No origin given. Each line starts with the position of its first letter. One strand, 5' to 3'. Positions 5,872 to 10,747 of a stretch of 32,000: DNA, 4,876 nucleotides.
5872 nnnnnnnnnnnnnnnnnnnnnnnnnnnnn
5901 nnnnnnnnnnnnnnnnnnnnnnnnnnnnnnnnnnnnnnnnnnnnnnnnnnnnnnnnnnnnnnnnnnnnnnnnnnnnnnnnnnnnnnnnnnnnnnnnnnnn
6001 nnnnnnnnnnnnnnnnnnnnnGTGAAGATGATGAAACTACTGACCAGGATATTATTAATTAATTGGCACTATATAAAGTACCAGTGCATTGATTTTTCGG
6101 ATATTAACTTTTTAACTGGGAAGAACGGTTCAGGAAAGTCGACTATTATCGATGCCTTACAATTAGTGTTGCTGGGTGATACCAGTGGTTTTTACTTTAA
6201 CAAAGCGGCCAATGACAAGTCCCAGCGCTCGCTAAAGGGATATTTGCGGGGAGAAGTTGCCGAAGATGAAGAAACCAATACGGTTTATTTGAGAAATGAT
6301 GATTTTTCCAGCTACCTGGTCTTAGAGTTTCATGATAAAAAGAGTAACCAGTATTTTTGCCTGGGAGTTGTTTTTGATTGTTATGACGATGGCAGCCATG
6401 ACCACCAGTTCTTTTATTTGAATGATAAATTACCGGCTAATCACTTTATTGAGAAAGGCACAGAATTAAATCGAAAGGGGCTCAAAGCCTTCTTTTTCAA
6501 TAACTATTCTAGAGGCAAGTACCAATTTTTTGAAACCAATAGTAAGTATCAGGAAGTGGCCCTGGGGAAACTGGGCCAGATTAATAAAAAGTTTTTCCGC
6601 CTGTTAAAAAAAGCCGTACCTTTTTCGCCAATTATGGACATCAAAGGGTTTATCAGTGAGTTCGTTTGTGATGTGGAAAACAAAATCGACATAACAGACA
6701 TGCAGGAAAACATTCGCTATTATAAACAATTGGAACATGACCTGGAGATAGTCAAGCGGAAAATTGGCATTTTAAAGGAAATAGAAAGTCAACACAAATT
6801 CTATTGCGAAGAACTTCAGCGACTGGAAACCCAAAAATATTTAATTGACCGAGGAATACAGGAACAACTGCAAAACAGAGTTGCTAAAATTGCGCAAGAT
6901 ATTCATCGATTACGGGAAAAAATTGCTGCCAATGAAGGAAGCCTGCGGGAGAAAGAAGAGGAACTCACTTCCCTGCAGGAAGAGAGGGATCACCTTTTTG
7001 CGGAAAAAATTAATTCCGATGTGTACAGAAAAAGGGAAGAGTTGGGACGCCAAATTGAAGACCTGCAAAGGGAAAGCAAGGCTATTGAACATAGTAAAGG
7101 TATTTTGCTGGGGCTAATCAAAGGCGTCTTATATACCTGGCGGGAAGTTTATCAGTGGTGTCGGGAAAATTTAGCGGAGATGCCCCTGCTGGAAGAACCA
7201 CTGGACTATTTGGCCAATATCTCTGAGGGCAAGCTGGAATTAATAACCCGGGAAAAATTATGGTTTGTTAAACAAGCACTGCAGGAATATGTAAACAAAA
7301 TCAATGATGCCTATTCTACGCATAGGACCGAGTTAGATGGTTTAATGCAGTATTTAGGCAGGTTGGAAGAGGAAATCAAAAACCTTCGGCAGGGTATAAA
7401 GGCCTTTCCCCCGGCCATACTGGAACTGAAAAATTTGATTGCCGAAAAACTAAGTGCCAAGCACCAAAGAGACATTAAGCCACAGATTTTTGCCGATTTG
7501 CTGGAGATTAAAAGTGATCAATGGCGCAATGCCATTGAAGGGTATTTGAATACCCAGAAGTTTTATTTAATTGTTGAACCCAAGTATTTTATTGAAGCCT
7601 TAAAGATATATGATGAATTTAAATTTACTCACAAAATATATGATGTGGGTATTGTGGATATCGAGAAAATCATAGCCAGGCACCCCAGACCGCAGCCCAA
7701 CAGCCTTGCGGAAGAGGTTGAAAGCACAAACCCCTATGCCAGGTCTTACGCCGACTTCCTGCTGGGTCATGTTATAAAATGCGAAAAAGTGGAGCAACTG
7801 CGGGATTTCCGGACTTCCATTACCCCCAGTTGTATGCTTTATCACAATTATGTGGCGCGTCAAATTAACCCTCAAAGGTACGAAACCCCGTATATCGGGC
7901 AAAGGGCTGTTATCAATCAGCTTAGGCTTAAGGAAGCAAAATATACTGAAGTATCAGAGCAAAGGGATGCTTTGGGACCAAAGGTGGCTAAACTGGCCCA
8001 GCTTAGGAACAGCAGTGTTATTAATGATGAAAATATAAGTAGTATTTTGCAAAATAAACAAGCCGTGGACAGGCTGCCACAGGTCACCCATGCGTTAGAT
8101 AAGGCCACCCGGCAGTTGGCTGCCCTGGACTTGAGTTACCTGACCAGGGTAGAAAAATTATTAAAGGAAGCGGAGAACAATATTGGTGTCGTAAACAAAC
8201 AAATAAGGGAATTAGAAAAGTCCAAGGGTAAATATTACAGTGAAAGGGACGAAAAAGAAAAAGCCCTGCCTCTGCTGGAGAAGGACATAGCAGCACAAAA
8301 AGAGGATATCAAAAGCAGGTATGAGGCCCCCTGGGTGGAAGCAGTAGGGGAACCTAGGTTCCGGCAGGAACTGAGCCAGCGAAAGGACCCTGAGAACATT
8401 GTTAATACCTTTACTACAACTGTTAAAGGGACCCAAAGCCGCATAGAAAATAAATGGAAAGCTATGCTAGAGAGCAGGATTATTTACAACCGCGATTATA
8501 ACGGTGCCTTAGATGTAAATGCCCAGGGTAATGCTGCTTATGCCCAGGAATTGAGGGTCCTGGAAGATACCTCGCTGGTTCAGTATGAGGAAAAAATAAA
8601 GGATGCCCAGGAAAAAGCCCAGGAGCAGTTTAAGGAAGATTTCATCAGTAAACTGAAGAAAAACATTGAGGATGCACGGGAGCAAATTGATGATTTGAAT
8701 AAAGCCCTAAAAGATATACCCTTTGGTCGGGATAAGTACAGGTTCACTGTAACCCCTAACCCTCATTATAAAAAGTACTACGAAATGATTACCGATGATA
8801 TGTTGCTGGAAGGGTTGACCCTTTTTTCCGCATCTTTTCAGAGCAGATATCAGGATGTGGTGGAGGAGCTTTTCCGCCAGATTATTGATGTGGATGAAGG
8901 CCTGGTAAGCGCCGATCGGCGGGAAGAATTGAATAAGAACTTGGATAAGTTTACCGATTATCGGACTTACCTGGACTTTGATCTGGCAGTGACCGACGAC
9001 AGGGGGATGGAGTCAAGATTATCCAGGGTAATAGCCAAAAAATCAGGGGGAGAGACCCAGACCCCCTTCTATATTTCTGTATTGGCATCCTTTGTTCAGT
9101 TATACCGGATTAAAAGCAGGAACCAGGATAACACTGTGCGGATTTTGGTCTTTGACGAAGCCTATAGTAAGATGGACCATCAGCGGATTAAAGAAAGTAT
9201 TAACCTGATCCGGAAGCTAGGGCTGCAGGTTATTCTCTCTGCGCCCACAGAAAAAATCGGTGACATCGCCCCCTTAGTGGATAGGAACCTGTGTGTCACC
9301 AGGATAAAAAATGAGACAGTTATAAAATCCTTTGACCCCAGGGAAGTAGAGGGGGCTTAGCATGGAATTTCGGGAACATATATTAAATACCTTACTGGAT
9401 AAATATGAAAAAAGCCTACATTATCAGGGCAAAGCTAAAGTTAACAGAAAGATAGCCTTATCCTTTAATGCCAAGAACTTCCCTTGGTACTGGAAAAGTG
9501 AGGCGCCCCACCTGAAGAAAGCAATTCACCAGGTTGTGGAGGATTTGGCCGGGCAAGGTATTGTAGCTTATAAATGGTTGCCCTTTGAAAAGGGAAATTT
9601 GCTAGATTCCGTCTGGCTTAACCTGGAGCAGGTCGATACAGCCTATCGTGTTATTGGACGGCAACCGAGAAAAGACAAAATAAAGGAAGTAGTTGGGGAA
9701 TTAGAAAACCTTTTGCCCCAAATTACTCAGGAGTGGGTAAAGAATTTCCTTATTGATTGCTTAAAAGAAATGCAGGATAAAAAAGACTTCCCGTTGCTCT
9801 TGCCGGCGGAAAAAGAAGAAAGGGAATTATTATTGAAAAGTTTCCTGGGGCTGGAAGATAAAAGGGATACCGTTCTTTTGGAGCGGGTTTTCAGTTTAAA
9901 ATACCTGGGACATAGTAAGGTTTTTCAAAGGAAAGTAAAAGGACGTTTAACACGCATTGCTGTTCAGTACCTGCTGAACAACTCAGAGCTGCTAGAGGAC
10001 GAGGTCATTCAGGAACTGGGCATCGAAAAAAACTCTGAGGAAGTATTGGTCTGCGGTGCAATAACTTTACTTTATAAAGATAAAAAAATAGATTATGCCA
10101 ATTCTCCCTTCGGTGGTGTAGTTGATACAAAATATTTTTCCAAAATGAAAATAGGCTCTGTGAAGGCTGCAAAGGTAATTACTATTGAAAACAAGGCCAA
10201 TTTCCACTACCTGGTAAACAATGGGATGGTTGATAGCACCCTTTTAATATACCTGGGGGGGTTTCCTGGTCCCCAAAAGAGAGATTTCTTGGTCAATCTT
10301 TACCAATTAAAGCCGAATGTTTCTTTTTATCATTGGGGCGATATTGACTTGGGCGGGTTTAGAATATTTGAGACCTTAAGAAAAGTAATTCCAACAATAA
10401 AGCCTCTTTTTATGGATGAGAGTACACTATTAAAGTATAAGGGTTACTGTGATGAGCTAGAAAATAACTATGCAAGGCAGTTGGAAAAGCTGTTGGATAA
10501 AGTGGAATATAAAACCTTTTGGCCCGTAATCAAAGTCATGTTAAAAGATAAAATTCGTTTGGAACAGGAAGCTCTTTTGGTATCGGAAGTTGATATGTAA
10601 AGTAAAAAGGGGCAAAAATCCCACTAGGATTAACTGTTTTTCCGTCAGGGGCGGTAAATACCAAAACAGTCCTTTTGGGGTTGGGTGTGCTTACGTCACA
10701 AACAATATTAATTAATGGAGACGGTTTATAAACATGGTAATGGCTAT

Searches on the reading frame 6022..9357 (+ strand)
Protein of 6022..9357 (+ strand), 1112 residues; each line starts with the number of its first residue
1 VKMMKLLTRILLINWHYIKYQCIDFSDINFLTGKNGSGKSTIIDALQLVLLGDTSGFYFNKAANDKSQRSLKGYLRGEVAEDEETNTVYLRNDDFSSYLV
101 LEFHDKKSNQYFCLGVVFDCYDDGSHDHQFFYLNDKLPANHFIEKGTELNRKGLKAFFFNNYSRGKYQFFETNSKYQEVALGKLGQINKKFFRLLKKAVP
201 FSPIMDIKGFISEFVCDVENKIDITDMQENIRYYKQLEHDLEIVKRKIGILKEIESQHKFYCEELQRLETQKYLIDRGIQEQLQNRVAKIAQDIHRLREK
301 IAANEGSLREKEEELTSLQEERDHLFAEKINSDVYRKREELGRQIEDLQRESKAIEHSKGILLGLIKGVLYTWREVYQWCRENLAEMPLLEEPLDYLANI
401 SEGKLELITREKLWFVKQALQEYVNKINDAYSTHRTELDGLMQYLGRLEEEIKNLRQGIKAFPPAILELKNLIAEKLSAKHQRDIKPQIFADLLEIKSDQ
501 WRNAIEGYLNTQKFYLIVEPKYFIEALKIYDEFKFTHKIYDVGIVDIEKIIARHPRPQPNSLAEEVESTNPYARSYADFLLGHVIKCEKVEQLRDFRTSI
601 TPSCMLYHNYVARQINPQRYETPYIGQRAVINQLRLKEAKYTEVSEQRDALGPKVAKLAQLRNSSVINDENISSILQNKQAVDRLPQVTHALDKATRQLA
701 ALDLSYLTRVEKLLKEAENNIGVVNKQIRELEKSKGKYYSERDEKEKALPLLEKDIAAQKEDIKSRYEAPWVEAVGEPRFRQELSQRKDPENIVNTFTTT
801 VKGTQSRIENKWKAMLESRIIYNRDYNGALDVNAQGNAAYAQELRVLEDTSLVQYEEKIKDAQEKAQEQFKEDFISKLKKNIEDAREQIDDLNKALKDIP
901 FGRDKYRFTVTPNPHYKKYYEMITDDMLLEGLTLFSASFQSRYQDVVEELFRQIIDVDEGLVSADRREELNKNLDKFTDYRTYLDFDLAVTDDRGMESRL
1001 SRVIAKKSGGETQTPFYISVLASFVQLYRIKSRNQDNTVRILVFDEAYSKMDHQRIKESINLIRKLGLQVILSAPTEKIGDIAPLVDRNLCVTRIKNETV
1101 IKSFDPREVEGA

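Call 77: search_protein_families(library=pfam, proteins=[window:6022-9357:+], max_evalue=0.00001)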
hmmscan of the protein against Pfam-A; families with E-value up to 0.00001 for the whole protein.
window:6022-9357:+ (1112 aa): 2 families
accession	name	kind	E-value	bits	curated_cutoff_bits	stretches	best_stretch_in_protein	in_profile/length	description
PF13558.12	SbcC_Walker_B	-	2.3e-25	89.1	27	1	976-1064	2-89/90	SbcC/RAD50-like, Walker B motif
PF13555.12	AAA_29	-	8.6e-17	61.1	27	1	7-65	1-60/61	P-loop containing region of AAA domain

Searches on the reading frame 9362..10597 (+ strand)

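Call 77: search_protein_families(library=pfam, proteins=[window:9362-10597:+], max_evalue=0.00001)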
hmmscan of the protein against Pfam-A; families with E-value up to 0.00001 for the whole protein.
window:9362-10597:+ (412 aa): 2 families
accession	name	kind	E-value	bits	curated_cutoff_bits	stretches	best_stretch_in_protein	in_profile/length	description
PF09983.15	JetD_C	-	6.8e-44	149.8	22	1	233-406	7-171/179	Wadjet protein JetD, C-terminal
PF23947.1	DUF7281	-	8.2e-06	26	27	0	260-410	33-179/183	Domain of unknown function (DUF7281)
